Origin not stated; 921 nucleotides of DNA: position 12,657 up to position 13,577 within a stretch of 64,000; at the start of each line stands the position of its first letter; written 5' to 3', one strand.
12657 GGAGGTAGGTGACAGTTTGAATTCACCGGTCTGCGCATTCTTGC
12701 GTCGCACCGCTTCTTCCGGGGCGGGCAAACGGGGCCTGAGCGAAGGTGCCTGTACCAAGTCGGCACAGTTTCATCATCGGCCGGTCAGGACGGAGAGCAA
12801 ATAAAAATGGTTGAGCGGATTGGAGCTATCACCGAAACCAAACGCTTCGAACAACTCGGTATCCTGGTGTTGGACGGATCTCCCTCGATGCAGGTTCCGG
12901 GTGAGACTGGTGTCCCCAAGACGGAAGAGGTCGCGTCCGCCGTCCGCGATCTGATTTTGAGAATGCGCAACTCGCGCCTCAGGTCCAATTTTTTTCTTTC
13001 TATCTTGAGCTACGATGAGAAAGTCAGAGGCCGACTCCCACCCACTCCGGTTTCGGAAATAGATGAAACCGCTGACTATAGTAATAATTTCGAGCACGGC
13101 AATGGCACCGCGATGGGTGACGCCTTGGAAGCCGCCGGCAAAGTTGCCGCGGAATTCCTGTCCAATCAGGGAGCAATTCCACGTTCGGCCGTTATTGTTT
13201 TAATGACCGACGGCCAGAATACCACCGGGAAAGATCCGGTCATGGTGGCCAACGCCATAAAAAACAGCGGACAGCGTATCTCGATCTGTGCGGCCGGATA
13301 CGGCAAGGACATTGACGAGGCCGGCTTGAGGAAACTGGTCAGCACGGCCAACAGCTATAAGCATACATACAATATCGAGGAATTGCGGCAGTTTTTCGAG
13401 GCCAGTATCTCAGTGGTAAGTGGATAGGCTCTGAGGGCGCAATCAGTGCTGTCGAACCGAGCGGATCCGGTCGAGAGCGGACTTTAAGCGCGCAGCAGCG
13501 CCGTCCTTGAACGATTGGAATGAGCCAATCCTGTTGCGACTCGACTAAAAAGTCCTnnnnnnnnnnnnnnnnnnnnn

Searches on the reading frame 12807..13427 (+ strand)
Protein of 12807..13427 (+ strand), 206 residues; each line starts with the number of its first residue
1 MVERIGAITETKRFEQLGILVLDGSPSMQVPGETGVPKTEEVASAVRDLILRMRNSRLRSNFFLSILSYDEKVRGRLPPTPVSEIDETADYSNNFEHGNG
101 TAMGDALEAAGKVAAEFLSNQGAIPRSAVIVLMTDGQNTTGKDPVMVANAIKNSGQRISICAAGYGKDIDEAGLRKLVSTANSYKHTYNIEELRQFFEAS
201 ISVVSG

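Call 3: search_protein_families(library=pfam, proteins=[window:12807-13427:+], max_evalue=0.1)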
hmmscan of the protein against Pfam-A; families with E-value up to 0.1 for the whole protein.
window:12807-13427:+ (206 aa): 4 families
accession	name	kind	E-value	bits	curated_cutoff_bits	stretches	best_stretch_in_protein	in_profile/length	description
PF00092.34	VWA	-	1.5e-13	51.8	23.8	1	19-195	3-167/174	von Willebrand factor type A domain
PF13519.12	VWA_2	-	5.7e-07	30.6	27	1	19-137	2-107/107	von Willebrand factor type A domain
PF06707.17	DUF1194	-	0.023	14.4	27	1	95-155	89-146/206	Protein of unknown function (DUF1194)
PF05762.20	VWA_CoxE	-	0.036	13.9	26.4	1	97-164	126-188/222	VWA domain containing CoxE-like protein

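Call 4: search_protein_families(library=ncbifam, proteins=[window:12807-13427:+], max_evalue=0.1)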
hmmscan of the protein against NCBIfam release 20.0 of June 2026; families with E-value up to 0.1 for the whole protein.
window:12807-13427:+ (206 aa): 4 families
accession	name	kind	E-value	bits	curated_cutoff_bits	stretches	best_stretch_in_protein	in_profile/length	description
NF047508.1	VWA_BatA_Lepto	exception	1.1e-05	24.6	380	1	97-168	167-231/315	VWA domain-containing protein BatA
TIGR02442.1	Cob-chelat-sub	hypoth_equivalog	0.0032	16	779.45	1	10-152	467-600/641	putative cobaltochelatase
NF010238.0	PRK13685.1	subfamily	0.016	14.3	432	1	81-150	154-225/335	hypothetical protein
TIGR02031.1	BchD-ChlD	equivalog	0.023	13.4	499.55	1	93-198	490-593/608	magnesium chelatase ATPase subunit D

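Call 5: search_protein_families(library=padloc, proteins=[window:12807-13427:+], max_evalue=0.1)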
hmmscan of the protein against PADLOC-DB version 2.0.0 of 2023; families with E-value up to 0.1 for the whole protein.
window:12807-13427:+ (206 aa): 0 families

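Call 69: search_dna_similar(query=window:12807-13424:+, collection=plasmids, mode=protein, max_evalue=0.001, max_rows=15)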
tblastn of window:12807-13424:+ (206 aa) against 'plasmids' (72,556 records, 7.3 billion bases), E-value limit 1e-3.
Records with a match: 4; places in all: 4; records where one place covers at least 80% of the query: 1.
Best place of each record, by identity: <60% 4.
By first word of the organism name: Rhodoferax 1; Lelliottia 1; Enterobacter 1; Leclercia 1.
By predicted mobility (MOB-suite, as given by PLSDB): non-mobilizable 2; mobilizable 1; conjugative 1.
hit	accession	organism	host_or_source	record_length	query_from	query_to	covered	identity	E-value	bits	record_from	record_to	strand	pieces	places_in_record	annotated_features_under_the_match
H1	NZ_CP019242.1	Rhodoferax antarcticus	Whole organism,environment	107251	3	205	99%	25.6%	4e-5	51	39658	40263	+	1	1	VWA domain-containing protein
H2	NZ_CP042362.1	Lelliottia amnigena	soil,potato rhizosphere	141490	86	160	36%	36.0%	8e-5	50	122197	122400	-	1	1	VWA domain-containing protein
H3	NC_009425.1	Enterobacter sp. 638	-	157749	86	160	36%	36.0%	8e-5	50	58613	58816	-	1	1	VWA domain-containing protein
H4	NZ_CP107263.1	Leclercia adecarboxylata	Homo sapiens,Rectal Swab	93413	86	160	36%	34.7%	3e-4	48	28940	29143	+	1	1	VWA domain-containing protein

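Call 71: get_annotated_region(hit=H1, flank=5000)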
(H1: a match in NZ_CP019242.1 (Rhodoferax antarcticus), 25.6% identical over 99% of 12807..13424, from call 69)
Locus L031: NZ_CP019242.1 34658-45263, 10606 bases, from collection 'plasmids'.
description: Rhodoferax antarcticus strain DSMZ24876 plasmid unnamed2
organism: Rhodoferax antarcticus (NCBI taxid 81479)
taxonomy: Bacteria; Pseudomonadota; Betaproteobacteria; Burkholderiales; Comamonadaceae; Rhodoferax; Rhodoferax antarcticus
host: -; source: Whole organism,environment; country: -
typing (MOB-suite, as given by PLSDB): mobilizable; relaxase MOBP
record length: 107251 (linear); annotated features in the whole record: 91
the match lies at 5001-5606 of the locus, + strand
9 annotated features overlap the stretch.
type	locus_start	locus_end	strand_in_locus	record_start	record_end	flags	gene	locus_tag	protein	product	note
CDS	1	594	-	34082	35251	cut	-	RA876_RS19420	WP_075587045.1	IS4 family transposase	-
CDS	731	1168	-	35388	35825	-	-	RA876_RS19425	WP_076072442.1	helix-turn-helix domain-containing protein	-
CDS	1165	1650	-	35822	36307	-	-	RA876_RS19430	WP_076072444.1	transposase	-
CDS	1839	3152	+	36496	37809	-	-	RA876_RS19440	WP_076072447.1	Y-family DNA polymerase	-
CDS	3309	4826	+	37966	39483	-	-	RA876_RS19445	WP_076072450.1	sigma 54-interacting transcriptional regulator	GO:0006355 - regulation of DNA-templated transcription [Evidence IEA]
CDS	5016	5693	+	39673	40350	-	-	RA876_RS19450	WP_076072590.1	VWA domain-containing protein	-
CDS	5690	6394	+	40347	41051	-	-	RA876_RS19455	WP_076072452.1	PP2C family serine/threonine-protein phosphatase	-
CDS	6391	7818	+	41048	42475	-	-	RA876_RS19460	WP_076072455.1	protein kinase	GO:0006468 - protein phosphorylation [Evidence IEA]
CDS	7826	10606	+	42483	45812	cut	-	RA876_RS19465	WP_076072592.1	AAA domain-containing protein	-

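Call 73: search_protein_families(library=padloc, proteins=[L031:5016-5690:+, L031:5690-6391:+, L031:6391-7815:+], max_evalue=0.001)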
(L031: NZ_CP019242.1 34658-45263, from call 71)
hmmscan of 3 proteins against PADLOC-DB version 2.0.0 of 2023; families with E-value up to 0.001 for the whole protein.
L031:5016-5690:+ (225 aa): 0 families

L031:5690-6391:+ (234 aa): 0 families

L031:6391-7815:+ (475 aa): 12 families
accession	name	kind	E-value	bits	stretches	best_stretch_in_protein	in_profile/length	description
PDLC04138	mad6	-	3.9e-10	37.2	1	128-235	151-260/659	mads_6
PDLC03920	MkoA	-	1.5e-09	34.7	1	21-312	8-279/1112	-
PDLC04042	PD-T4-6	-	2.2e-08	32.1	1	131-235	110-216/292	-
PDLC04053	PD-T4-6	-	2.4e-08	31.8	1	120-237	96-217/311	-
PDLC04064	PD-T4-6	-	1.8e-07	28.5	1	135-234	124-223/369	-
PDLC01088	C3a189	-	1.2e-06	25.4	1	133-231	99-208/840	kinase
PDLC04054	PD-T4-6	-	2.2e-06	25.3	1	132-231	113-213/347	-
PDLC03921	MkoA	-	3.9e-06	22.8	1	57-186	534-641/1607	-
PDLC04043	PD-T4-6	-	4.9e-05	20.6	1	131-236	116-222/452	-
PDLC04039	PD-T4-6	-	5e-05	20.5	1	131-237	115-221/458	-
PDLC04047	PD-T4-6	-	0.00014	19.1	1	133-236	114-217/327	-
PDLC04061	PD-T4-6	-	0.00034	18.2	0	92-236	97-228/510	-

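Call 76: get_annotated_region(hit=H3, flank=7000)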
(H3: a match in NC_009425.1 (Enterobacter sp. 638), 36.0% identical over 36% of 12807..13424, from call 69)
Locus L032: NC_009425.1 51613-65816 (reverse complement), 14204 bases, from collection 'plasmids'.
description: Enterobacter sp. 638 plasmid pENTE01, complete sequence
organism: Enterobacter sp. 638 (NCBI taxid 399742)
taxonomy: Bacteria; Pseudomonadota; Gammaproteobacteria; Enterobacterales; Enterobacteriaceae; Enterobacter; Enterobacter sp. 638
host: -; source: -; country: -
typing (MOB-suite, as given by PLSDB): conjugative; replicon IncFIB; relaxase MOBF; mating-pair formation MPF_F
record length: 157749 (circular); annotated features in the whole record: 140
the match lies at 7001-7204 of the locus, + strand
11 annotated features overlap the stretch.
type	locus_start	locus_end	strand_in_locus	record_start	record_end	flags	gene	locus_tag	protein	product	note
CDS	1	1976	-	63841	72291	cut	-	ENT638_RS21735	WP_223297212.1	glucoamylase family protein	-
CDS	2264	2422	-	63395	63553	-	-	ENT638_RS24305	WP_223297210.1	YnfU family zinc-binding protein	-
CDS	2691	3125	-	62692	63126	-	uspF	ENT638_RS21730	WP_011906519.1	universal stress protein UspF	-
CDS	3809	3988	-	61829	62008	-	-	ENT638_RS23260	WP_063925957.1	thioredoxin family protein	-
CDS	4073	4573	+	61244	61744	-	-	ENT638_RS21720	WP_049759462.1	hypothetical protein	-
CDS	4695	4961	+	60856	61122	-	-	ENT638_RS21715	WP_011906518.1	DUF1778 domain-containing protein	-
CDS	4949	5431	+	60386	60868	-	-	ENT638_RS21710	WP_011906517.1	GNAT family N-acetyltransferase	-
CDS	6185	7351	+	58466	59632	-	-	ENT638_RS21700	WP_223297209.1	VWA domain-containing protein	-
CDS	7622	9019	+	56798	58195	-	-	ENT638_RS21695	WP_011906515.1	SrfA family protein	-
CDS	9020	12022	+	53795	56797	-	-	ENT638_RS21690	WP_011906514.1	virulence factor SrfB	-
CDS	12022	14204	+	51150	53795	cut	-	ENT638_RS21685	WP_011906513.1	virulence factor SrfC family protein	-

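Call 77: search_dna_similar(query=L031:6391-7815:+, collection=plasmids, mode=protein, max_evalue=1e-10, max_rows=25, rows=spread)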
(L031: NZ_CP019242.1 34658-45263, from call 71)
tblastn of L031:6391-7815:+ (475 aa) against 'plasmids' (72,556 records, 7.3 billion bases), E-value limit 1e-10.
Records with a match: 2302; places in all: 2311; records where one place covers at least 80% of the query: 4.
Best place of each record, by identity: >=99% 1; <60% 2301.
By first word of the organism name: Klebsiella 1075; Escherichia 389; Enterobacter 351; Salmonella 346; Citrobacter 66; Raoultella 20; Leclercia 14; Serratia 7; Shigella 3; Cronobacter 3; and 23 more.
By predicted mobility (MOB-suite, as given by PLSDB): conjugative 1508; non-mobilizable 757; mobilizable 37.
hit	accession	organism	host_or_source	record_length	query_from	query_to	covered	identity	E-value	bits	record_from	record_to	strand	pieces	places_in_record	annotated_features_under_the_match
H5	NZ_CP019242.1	Rhodoferax antarcticus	Whole organism,environment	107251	1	475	100%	100.0%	0e+0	946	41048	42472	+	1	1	protein kinase | PP2C family serine/threonine-protein phosphatase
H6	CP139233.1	Klebsiella pneumoniae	Homo sapiens,respiratory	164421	145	335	40%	29.1%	1e-14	84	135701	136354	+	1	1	lipopolysaccharide kinase InaA family protein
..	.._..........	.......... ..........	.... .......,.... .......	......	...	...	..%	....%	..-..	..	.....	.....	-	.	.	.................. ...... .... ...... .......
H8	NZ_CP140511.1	Klebsiella pneumoniae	Homo sapiens,urine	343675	145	335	40%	29.1%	1e-14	84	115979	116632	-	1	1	lipopolysaccharide kinase InaA family protein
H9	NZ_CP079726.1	Klebsiella pneumoniae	Homo sapiens,urine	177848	146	335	40%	29.2%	1e-14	85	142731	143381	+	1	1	lipopolysaccharide kinase InaA family protein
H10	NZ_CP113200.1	Klebsiella pneumoniae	environment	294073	146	335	40%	29.2%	1e-14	85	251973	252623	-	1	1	lipopolysaccharide kinase InaA family protein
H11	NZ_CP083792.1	Klebsiella variicola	Homo sapiens,wound swab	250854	145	335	40%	28.6%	1e-14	84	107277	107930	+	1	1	lipopolysaccharide kinase InaA family protein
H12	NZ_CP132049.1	Klebsiella pneumoniae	Homo sapiens,pure culture,blood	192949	145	335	40%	28.6%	2e-14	84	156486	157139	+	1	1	lipopolysaccharide kinase InaA family protein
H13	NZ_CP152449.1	Klebsiella pneumoniae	Homo sapiens,whole organism,blood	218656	145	335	40%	28.6%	2e-14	84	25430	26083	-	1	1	lipopolysaccharide kinase InaA family protein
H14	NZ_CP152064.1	Klebsiella pneumoniae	Homo sapiens,cell culture,liver abscess ...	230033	145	335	40%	28.6%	2e-14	84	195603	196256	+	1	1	lipopolysaccharide kinase InaA family protein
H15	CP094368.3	Klebsiella pneumoniae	Homo sapiens,Cell culture,intestine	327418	145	335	40%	28.6%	2e-14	84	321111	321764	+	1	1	kinase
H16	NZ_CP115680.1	Klebsiella oxytoca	Homo sapiens,blood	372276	146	335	40%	28.8%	2e-13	81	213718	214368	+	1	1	lipopolysaccharide kinase InaA family protein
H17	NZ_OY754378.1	Escherichia coli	hen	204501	146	335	40%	28.8%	3e-13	80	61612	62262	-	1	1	lipopolysaccharide kinase InaA family protein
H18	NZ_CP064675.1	Salmonella sp. SJTUF14076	Chicken faeces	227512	146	335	40%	28.8%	3e-13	80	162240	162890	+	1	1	lipopolysaccharide kinase InaA family protein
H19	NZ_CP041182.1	Salmonella enterica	chicken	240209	146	335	40%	28.8%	3e-13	80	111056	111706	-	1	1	lipopolysaccharide kinase InaA family protein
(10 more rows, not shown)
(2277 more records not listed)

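Call 78: get_annotated_region(hit=H17, flank=9000)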
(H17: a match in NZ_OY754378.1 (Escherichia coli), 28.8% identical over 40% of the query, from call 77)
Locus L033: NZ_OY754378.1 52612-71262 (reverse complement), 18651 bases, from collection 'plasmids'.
description: Escherichia coli isolate F1140 plasmid pF1140-1, complete sequence
organism: Escherichia coli (NCBI taxid 562)
taxonomy: Bacteria; Pseudomonadota; Gammaproteobacteria; Enterobacterales; Enterobacteriaceae; Escherichia; Escherichia coli
host: -; source: hen; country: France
typing (MOB-suite, as given by PLSDB): conjugative; replicon IncHI2A,rep_cluster_1088; relaxase MOBH; mating-pair formation MPF_F
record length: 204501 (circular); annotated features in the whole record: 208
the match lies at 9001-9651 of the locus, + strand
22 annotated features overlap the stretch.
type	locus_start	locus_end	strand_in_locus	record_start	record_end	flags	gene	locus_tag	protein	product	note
CDS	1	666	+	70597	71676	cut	-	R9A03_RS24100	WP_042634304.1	cysteine protease StiP family protein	-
CDS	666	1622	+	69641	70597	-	-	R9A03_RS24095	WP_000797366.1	HpcH/HpaI aldolase/citrate lyase family protein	-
CDS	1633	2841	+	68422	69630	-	-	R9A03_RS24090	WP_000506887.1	DUF4236 domain-containing protein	-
predicted_resistance_gene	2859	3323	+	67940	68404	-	terW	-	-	tellurium resistance protein TerW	predicted by amrfinderplus; class TELLURIUM; identity 100.0%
CDS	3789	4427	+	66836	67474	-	-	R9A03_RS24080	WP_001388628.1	VWA domain-containing protein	-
CDS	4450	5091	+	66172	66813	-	-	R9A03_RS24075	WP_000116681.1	TerD family protein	GO:0006950 - response to stress [Evidence IEA]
CDS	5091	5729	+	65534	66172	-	-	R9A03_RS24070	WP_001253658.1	VWA domain-containing protein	-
CDS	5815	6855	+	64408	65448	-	-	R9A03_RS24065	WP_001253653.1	TerY-C metal binding domain-containing protein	-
CDS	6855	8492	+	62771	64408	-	-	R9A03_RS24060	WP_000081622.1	PP2C family serine/threonine-protein phosphatase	-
CDS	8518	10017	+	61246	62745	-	-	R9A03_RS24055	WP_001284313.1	lipopolysaccharide kinase InaA family protein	-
CDS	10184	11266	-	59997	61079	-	-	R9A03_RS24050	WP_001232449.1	hypothetical protein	-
CDS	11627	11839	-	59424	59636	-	-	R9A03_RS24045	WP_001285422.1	Hha/YmoA family nucleoid-associated regulatory protein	-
CDS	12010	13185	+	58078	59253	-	-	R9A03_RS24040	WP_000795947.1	tyrosine-type recombinase/integrase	GO:0015074 - DNA integration [Evidence IEA]; GO:0006310 - DNA recombination [Evidence IEA]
CDS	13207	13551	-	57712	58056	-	-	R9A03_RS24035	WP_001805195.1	hypothetical protein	-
CDS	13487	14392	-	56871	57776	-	-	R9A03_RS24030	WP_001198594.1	hypothetical protein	-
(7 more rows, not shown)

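Call 81: search_protein_families(library=pfam, proteins=[L033:8518-10014:+, L031:6391-7815:+, L033:5815-6852:+, L033:6855-8489:+, L033:5091-5726:+], max_evalue=0.01)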
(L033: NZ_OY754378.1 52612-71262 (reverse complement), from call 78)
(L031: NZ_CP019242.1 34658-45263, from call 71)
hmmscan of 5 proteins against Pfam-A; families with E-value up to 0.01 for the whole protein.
L033:8518-10014:+ (499 aa): 2 families
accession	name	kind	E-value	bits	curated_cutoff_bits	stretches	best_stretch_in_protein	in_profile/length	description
PF00069.31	Pkinase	-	5.9e-10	39.4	31.7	1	151-269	103-212/263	Protein kinase domain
PF06293.20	Kdo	-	4.7e-05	23.4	21.3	1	156-192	128-167/207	Lipopolysaccharide kinase (Kdo/WaaP) family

L031:6391-7815:+ (475 aa): 3 families
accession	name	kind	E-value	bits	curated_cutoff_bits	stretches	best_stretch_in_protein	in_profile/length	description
PF00069.31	Pkinase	-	2.3e-11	44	31.7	1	134-234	102-200/263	Protein kinase domain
PF07714.23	PK_Tyr_Ser-Thr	-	1.9e-06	27.8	23.1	1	27-228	5-201/258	Protein tyrosine and serine/threonine kinase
PF06293.20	Kdo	-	0.00091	19.2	21.3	1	132-184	120-173/207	Lipopolysaccharide kinase (Kdo/WaaP) family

L033:5815-6852:+ (346 aa): 4 families
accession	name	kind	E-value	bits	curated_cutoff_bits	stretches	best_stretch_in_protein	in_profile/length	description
PF15616.11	TerY_C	-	3.2e-53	179.7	28.4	1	217-346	1-129/129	TerY-C metal binding domain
PF00092.34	VWA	-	8.9e-14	52.5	23.8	1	6-160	2-153/174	von Willebrand factor type A domain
PF13519.12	VWA_2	-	4.1e-08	34.2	27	1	6-117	1-106/107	von Willebrand factor type A domain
PF13768.12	VWA_3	-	0.00013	22.5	27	1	6-160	3-148/155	von Willebrand factor type A domain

L033:6855-8489:+ (545 aa): 1 family
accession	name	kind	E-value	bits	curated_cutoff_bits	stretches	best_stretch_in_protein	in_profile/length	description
PF13672.11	PP2C_2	-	1.3e-46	159.2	24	1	284-529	1-209/209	Protein phosphatase 2C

L033:5091-5726:+ (212 aa): 2 families
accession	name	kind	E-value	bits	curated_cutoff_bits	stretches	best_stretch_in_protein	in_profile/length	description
PF00092.34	VWA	-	2.5e-12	47.8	23.8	1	6-161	2-152/174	von Willebrand factor type A domain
PF13519.12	VWA_2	-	2e-08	35.2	27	1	6-119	1-106/107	von Willebrand factor type A domain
